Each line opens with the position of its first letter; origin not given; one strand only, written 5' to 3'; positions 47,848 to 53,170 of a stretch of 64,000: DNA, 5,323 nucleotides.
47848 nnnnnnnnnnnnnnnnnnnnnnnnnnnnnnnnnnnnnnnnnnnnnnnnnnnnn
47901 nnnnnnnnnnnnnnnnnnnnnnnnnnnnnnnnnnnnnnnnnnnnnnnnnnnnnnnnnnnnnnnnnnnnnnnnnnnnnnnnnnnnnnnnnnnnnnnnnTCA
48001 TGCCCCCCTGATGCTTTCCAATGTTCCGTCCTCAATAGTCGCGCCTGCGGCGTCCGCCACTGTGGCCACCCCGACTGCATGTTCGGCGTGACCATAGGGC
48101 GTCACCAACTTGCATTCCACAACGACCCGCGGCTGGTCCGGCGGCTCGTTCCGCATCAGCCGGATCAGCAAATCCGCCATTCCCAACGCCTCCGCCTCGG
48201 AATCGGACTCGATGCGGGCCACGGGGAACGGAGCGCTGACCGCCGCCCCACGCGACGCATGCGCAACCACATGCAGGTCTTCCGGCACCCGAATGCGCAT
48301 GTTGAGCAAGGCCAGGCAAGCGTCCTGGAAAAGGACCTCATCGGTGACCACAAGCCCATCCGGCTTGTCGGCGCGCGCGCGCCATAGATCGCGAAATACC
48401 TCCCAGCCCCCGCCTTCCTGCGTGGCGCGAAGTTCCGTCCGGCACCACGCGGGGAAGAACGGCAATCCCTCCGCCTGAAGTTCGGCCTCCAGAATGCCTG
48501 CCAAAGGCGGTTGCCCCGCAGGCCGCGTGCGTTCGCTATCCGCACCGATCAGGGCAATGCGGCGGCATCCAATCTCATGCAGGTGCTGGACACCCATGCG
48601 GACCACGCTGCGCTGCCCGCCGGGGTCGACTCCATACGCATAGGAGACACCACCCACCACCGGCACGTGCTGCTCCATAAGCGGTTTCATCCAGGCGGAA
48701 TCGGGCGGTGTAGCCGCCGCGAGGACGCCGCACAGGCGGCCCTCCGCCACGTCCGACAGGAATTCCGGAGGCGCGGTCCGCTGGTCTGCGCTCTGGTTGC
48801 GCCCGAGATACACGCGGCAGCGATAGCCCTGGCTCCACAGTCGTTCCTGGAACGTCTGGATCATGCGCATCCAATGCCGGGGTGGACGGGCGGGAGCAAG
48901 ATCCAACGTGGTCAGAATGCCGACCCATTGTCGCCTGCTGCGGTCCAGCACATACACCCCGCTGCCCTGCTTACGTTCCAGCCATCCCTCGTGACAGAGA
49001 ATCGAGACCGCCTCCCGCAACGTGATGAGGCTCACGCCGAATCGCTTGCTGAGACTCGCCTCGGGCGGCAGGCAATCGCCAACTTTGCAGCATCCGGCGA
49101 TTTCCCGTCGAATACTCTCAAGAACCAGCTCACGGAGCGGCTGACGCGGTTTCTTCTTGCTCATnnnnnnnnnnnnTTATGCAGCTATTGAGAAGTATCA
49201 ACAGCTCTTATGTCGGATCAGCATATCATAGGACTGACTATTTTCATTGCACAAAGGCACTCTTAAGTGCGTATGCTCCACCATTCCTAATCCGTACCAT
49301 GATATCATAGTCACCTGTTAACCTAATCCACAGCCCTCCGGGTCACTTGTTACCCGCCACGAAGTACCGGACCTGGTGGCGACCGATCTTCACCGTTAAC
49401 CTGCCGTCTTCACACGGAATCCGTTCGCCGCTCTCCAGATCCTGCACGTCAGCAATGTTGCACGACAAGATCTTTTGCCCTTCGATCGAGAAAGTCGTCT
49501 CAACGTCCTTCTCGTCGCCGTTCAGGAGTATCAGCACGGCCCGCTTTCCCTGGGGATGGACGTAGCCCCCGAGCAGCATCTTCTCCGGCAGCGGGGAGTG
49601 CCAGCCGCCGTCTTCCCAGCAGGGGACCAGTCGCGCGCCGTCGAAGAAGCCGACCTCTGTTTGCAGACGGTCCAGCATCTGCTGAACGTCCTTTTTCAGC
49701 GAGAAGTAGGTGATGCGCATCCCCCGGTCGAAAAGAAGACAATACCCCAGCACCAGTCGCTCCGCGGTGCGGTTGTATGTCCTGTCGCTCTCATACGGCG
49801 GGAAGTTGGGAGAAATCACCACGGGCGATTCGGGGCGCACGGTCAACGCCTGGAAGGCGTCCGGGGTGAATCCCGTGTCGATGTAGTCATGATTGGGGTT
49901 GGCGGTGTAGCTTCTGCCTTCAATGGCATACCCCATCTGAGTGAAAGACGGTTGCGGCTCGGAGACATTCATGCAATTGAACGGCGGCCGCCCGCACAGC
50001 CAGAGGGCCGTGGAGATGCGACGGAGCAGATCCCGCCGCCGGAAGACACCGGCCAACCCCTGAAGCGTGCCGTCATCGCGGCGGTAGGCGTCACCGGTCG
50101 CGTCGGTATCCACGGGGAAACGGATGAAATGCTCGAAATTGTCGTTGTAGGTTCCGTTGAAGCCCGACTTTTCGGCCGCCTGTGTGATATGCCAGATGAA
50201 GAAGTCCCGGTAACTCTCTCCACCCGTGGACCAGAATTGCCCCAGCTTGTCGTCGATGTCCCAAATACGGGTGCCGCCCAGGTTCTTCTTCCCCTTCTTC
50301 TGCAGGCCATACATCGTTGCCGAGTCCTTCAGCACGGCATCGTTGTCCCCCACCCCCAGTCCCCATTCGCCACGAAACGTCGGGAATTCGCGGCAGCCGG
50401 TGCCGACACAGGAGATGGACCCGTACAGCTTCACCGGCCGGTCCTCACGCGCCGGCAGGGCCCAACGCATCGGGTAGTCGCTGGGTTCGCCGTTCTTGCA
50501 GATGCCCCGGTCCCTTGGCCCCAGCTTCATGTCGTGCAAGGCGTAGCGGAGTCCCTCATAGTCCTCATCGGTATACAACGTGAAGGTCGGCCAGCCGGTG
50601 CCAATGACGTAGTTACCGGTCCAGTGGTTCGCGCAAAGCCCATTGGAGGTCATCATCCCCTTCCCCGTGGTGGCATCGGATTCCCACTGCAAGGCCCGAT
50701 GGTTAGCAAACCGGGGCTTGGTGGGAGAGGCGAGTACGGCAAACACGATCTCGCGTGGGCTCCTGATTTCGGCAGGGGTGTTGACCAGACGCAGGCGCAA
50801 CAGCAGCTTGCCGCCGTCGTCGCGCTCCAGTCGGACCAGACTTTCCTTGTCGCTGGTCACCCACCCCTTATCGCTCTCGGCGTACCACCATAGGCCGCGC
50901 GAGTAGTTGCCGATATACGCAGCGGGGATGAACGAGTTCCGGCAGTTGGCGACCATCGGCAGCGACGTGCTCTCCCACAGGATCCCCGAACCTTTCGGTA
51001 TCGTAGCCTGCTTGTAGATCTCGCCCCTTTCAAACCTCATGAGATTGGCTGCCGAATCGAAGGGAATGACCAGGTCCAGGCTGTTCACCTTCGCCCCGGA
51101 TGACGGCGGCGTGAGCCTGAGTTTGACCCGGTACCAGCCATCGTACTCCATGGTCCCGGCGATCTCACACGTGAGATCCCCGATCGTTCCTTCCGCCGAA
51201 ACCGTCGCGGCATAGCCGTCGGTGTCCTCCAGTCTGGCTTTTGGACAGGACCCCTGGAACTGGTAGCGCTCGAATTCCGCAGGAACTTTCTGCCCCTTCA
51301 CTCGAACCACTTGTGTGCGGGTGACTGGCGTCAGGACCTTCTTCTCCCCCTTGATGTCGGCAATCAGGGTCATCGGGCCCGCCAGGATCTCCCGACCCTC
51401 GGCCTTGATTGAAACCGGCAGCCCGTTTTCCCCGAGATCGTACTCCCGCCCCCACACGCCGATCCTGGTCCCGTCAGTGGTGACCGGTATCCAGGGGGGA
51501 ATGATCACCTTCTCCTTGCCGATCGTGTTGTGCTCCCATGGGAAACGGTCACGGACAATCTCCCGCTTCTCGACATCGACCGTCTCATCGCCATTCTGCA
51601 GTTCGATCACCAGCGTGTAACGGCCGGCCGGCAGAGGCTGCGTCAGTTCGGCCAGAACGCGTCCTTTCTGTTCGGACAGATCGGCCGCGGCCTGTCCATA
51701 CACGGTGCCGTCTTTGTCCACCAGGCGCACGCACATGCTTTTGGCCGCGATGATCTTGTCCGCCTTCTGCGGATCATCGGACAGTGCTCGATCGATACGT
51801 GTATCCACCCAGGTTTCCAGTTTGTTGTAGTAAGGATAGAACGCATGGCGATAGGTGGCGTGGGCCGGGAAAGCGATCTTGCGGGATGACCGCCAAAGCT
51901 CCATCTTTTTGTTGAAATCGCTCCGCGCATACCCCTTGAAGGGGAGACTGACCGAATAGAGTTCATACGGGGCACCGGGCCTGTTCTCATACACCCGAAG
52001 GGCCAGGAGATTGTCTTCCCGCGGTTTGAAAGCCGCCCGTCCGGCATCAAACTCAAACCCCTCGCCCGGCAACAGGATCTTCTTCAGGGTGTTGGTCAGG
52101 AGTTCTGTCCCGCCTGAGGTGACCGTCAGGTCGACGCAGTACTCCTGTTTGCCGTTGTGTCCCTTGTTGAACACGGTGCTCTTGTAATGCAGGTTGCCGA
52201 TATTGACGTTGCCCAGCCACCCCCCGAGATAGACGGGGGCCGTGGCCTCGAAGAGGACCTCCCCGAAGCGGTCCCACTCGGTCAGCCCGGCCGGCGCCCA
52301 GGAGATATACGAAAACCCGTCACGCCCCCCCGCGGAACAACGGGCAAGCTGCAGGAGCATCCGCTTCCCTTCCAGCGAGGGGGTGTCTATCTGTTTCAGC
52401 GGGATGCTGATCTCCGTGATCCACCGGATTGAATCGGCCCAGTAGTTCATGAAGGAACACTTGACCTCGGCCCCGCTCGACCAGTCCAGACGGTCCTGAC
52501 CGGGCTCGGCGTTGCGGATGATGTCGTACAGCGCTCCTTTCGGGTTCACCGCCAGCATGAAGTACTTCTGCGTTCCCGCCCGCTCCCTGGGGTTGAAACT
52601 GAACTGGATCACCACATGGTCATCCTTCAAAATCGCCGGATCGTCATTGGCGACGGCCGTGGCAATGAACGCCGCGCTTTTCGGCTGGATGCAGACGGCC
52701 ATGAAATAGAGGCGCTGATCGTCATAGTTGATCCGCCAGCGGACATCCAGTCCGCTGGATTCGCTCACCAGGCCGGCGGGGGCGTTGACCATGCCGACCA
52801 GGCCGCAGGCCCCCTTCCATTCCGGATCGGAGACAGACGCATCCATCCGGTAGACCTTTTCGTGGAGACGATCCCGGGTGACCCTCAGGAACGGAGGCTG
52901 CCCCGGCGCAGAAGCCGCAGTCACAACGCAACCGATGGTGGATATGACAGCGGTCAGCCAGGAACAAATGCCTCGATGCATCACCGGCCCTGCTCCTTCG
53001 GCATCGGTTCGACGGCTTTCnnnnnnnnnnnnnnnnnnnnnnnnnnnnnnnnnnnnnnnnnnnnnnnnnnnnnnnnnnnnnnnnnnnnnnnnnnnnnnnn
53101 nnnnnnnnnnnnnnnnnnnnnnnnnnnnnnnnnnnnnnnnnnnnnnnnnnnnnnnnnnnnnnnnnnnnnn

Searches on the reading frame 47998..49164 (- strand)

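Call 19: search_protein_families(library=pfam, proteins=[window:47998-49164:-], max_evalue=0.001)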
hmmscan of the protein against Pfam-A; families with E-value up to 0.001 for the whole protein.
window:47998-49164:- (388 aa): 2 families
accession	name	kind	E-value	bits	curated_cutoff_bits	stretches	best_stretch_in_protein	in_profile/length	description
PF13377.12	Peripla_BP_3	-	1.6e-19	71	26.5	1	192-354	1-162/167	Periplasmic binding protein-like domain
PF00392.27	GntR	-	1.4e-13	50.8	27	1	14-72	5-64/64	Bacterial regulatory proteins, gntR family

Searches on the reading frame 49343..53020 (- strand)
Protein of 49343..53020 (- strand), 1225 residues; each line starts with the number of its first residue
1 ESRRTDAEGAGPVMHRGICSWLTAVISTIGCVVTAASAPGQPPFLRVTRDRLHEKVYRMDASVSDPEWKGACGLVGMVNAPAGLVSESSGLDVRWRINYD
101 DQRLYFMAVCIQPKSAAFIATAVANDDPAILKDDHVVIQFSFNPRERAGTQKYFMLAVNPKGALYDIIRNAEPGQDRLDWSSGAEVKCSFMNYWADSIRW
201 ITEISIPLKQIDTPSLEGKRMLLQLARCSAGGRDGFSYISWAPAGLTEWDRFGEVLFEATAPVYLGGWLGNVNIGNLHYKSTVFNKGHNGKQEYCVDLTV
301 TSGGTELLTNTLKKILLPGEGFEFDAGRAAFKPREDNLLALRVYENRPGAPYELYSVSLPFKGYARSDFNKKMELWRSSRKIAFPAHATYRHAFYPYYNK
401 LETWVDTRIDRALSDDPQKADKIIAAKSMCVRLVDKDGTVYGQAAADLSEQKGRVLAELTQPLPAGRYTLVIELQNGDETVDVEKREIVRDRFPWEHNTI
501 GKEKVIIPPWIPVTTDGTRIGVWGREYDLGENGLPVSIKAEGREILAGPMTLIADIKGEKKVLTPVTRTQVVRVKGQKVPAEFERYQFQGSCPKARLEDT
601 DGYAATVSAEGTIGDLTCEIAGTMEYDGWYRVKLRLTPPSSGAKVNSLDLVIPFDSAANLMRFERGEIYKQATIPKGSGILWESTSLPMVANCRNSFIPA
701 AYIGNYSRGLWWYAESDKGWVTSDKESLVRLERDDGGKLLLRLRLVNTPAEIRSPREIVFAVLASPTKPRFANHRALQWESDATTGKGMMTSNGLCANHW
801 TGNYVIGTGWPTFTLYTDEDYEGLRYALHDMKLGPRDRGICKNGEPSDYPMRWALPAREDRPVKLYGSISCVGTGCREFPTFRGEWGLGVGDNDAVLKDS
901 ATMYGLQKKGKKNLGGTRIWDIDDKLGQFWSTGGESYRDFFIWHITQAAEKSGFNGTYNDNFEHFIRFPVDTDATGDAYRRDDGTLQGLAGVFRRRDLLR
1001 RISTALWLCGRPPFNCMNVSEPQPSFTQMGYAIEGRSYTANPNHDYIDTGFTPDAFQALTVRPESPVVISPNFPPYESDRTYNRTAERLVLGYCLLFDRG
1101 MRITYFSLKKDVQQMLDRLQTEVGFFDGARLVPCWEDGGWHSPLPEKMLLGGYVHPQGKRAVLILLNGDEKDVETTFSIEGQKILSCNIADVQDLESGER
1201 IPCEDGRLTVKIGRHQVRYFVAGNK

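Call 19: search_protein_families(library=pfam, proteins=[window:49343-53020:-], max_evalue=0.001)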
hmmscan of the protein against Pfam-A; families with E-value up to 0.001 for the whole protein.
window:49343-53020:- (1225 aa): 1 family
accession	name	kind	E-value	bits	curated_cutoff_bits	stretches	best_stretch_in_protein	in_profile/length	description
PF19543.5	GH123_N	-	1.6e-10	40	22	1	488-682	319-494/969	Glycoside hydrolase 123, N-terminal domain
